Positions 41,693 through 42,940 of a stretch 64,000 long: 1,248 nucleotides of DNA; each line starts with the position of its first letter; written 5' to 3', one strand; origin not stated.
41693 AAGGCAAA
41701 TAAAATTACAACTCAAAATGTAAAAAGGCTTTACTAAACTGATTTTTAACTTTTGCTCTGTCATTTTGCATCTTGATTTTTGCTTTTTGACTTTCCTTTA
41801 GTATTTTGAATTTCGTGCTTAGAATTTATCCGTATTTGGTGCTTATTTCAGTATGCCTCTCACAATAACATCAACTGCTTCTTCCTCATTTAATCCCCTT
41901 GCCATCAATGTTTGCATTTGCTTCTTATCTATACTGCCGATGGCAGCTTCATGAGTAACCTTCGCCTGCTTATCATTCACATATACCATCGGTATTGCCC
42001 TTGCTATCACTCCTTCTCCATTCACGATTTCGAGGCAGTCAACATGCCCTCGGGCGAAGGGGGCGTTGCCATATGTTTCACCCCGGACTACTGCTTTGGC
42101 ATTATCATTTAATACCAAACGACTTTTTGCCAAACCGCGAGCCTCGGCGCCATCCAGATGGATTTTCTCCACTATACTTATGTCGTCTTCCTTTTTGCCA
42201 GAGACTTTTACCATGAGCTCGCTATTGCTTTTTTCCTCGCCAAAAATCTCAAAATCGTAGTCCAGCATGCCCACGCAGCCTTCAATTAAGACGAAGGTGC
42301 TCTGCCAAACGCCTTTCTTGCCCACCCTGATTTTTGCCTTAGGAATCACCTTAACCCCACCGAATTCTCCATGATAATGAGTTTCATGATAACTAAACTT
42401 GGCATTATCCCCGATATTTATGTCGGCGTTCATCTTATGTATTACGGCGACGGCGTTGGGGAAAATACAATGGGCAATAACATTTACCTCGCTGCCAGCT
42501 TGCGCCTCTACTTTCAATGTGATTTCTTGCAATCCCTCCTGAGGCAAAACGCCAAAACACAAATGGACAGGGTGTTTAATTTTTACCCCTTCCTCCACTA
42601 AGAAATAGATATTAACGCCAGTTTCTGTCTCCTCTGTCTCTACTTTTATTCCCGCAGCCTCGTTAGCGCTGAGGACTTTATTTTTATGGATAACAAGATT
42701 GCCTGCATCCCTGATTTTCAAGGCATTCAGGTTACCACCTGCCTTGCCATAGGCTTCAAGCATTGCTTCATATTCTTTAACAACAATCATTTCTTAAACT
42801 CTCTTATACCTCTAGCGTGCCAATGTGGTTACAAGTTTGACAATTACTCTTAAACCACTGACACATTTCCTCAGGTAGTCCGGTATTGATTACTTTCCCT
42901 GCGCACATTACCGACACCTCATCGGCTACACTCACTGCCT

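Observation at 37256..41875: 4.2-kb five-gene islet inserted at the sufBD/moaE junction, bracketed by a duplicated junction with a 47-bp perfect core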

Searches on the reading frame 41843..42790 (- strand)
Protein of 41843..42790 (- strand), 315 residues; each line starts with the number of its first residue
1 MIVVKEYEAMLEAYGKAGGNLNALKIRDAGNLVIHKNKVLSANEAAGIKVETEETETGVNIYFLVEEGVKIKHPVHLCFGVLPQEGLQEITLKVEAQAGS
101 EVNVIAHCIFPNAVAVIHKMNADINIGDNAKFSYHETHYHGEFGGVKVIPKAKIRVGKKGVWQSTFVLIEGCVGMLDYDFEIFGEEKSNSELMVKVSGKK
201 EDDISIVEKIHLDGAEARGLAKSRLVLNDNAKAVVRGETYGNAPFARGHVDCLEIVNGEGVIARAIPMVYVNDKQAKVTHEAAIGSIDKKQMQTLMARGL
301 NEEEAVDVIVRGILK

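Call 6: search_protein_families(library=pfam, proteins=[window:41843-42790:-], max_evalue=0.1)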
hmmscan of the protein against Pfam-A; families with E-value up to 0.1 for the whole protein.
window:41843-42790:- (315 aa): 1 family
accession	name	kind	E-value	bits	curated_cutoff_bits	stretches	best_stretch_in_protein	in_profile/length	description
PF01458.23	SUFBD_core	-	1e-23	84.4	27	1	92-312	14-231/232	SUF system FeS cluster assembly, SufBD core domain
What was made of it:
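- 41843..42790 (-): sufBD (intact). This is the left anchor of the variable region. Pfam SUFBD_core 1e-23 (call 6).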

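Call 29: find_homologous_proteins(query=window:41843-42790:-, max_evalue=1e-30)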
Query window:41843-42790:- (315 aa): 4925 proteins with E <= 1e-30 among 7596 candidates; the best 120 are listed.
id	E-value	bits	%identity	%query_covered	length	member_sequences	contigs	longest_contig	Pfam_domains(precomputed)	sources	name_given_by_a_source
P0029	8.0e-193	658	95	100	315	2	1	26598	PF01458.24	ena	-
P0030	1.4e-189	647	93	100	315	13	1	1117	PF01458.24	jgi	-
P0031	4.7e-183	625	90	100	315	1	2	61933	PF01458.24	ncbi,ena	-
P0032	8.8e-183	625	91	100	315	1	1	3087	PF01458.24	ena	-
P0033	1.6e-182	624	90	100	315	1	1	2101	PF01458.24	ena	-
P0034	1.5e-181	621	88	100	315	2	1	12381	PF01458.24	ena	-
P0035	2.0e-181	620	89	100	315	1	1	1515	PF01458.24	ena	-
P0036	9.9e-181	618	88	100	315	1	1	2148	PF01458.24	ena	-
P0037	1.4e-178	611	88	100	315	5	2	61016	PF01458.24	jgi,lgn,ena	-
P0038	4.0e-178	609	87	100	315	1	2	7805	PF01458.24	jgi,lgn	-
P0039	8.7e-178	608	87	100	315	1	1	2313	PF01458.24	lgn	-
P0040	1.2e-177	608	88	100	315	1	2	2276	PF01458.24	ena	-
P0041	1.4e-177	607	87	100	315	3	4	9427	PF01458.24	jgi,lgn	jgi:uncharacterized protein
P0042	1.6e-177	607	87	100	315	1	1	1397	PF01458.24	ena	-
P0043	1.8e-177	607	87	100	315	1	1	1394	PF01458.24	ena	-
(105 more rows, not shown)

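Call 30: find_encoding_contigs(protein=P0029, flank=8000, max_places=3)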
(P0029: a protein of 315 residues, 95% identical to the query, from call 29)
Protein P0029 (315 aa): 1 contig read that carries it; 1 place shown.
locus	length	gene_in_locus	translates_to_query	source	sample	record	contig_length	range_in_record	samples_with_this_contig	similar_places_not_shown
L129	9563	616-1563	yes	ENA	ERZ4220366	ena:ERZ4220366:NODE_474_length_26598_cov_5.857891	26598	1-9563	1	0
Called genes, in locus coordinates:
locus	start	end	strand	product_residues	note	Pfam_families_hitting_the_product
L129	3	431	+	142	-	?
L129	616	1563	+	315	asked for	PF01458:SUFBD_core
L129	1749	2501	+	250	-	PF00899:ThiF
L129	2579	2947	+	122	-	PF02391:MoaE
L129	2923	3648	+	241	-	PF02634:FdhD-NarQ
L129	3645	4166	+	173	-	PF07291:MauE, PF07681:DoxX (weak)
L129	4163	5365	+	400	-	PF00801:PKD (faint), PF17963:Big_9 (faint), PF18911:PKD_4 (faint), PF22352:K319L-like_PKD (weak), PF05345:He_PIG (faint), PF21027:Sde0182_C (faint)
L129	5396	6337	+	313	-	PF01513:NAD_kinase, PF20143:NAD_kinase_C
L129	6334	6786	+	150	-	PF00583:Acetyltransf_1, PF13673:Acetyltransf_10 (weak), PF13508:Acetyltransf_7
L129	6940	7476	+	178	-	PF28549:NDPSase_N (weak), PF00293:NUDIX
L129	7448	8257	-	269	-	PF01047:MarR (weak), PF12802:MarR_2, PF13412:HTH_24, PF25211:DUF7839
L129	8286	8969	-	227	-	PF00730:HhH-GPD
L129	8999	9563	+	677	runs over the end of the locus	PF01156:IU_nuc_hydro, PF00294:PfkB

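Call 31: find_encoding_contigs(protein=P0031, flank=8000, max_places=3)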
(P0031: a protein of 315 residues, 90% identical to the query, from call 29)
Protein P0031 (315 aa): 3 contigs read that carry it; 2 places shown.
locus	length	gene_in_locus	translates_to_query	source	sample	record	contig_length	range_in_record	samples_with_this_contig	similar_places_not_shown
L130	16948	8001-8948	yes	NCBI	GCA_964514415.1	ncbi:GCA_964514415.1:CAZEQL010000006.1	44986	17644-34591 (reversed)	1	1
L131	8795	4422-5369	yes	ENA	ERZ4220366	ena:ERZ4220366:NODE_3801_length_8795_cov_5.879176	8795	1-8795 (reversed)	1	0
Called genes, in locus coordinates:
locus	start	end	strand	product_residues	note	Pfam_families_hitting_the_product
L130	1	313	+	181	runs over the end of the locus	PF00329:Complex1_30kDa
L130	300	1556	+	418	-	PF00374:NiFeSe_Hases, PF00346:Complex1_49kDa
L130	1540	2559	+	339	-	PF00146:NADHdh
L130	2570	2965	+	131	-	PF12838:Fer4_7, PF14697:Fer4_21 (weak), PF00037:Fer4, PF12797:Fer4_2 (weak), PF12837:Fer4_6 (weak), PF13237:Fer4_10, PF14697:Fer4_21 (weak), PF13187:Fer4_9, +1 more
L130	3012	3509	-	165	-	PF01750:HycI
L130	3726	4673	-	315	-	PF05345:He_PIG (faint), PF00801:PKD (faint), PF17963:Big_9, PF18911:PKD_4 (faint), PF22352:K319L-like_PKD (weak), PF17892:Cadherin_5 (faint)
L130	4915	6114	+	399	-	-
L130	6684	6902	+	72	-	PF01883:FeS_assembly_P (weak), PF01106:NifU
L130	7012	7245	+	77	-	PF09723:Zn_ribbon_8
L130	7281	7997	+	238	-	PF00005:ABC_tran, PF13304:AAA_21 (faint), PF02463:SMC_N (weak)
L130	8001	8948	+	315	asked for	PF01458:SUFBD_core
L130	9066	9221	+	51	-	-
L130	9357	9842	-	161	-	PF01988:VIT1 (weak)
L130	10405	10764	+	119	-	PF12840:HTH_20, PF01022:HTH_5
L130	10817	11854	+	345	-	PF03773:ArsP_1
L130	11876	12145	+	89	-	PF13192:Thioredoxin_3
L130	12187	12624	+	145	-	PF08859:DGC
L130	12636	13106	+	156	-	-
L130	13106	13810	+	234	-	PF02683:DsbD_TM, PF13386:DsbD_2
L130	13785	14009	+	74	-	-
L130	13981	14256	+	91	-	PF01022:HTH_5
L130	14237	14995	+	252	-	PF13489:Methyltransf_23, PF01135:PCMT, PF01209:Ubie_methyltran, PF06325:PrmA, PF13847:Methyltransf_31, PF08241:Methyltransf_11, PF08242:Methyltransf_12, PF13649:Methyltransf_25, +1 more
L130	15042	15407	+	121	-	PF01758:SBF (weak)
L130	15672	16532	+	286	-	PF01513:NAD_kinase, PF20143:NAD_kinase_C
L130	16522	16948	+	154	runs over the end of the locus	PF00583:Acetyltransf_1, PF13673:Acetyltransf_10 (weak), PF13508:Acetyltransf_7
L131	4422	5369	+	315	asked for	PF01458:SUFBD_core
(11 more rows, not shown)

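Call 33: find_encoding_contigs(protein=P0037, flank=7000, max_places=4)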
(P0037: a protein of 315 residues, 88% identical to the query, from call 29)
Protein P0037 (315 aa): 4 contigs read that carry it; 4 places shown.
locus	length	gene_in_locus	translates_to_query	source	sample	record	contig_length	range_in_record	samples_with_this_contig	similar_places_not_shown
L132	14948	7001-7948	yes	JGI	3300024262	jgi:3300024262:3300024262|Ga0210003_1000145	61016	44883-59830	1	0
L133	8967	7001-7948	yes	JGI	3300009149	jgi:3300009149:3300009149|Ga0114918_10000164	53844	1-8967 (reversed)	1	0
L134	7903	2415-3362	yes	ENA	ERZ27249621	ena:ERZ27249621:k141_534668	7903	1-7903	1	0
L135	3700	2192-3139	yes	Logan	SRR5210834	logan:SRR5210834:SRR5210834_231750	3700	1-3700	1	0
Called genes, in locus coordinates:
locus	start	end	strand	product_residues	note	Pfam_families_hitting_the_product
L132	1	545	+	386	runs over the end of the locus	PF04055:Radical_SAM (weak)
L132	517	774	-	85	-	PF01713:Smr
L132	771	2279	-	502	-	PF01171:ATP_bind_3, PF11734:TilS_C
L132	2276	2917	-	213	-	PF00300:His_Phos_1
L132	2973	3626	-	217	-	PF10105:DUF2344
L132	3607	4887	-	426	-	PF01595:CNNM, PF00571:CBS (weak), PF03471:CorC_HlyC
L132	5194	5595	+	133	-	PF02082:Rrf2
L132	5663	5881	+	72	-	PF01106:NifU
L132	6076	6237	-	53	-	-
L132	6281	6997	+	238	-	PF00005:ABC_tran, PF02463:SMC_N (faint), PF13304:AAA_21 (faint)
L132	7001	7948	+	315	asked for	PF01458:SUFBD_core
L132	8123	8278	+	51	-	-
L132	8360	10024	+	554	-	PF07992:Pyr_redox_2, PF13450:NAD_binding_8 (faint), PF13738:Pyr_redox_3, PF00070:Pyr_redox, PF02852:Pyr_redox_dim, PF00581:Rhodanese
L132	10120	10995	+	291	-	PF01545:Cation_efflux, PF16916:ZT_dimer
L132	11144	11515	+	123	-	PF01022:HTH_5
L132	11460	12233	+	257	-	PF05175:MTS, PF01135:PCMT, PF01209:Ubie_methyltran, PF13489:Methyltransf_23, PF06325:PrmA, PF13847:Methyltransf_31, PF08241:Methyltransf_11, PF08242:Methyltransf_12, +5 more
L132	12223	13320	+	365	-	PF01758:SBF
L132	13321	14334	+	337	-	PF03773:ArsP_1, PF04945:YHS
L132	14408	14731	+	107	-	PF03091:CutA1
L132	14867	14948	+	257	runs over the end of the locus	PF01946:Thi4, PF00890:FAD_binding_2 (weak), PF01266:DAO (weak), PF07992:Pyr_redox_2 (weak), PF12831:FAD_oxidored, PF13450:NAD_binding_8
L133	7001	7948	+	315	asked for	PF01458:SUFBD_core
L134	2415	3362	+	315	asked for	PF01458:SUFBD_core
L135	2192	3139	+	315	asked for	PF01458:SUFBD_core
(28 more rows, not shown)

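Call 34: find_encoding_contigs(protein=P0034, flank=7000, max_places=4)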
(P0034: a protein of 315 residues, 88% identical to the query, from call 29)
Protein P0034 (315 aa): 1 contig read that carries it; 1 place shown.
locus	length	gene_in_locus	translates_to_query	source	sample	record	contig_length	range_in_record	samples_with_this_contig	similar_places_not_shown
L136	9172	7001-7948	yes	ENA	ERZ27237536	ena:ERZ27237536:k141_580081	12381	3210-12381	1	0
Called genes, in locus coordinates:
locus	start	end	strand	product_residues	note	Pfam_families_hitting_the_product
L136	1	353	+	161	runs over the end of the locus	PF01058:Oxidored_q6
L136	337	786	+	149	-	PF00329:Complex1_30kDa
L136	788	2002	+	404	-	PF00374:NiFeSe_Hases, PF00346:Complex1_49kDa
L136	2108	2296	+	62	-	-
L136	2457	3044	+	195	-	PF01750:HycI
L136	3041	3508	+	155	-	PF01750:HycI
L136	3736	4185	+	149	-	PF02082:Rrf2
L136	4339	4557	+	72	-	PF01106:NifU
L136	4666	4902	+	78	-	-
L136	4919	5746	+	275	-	PF00581:Rhodanese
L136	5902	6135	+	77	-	PF09723:Zn_ribbon_8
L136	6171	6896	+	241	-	PF02463:SMC_N (faint), PF00005:ABC_tran, PF13304:AAA_21 (faint)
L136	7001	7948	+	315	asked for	PF01458:SUFBD_core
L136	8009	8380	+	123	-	PF02391:MoaE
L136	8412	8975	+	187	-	PF00581:Rhodanese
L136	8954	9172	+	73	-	?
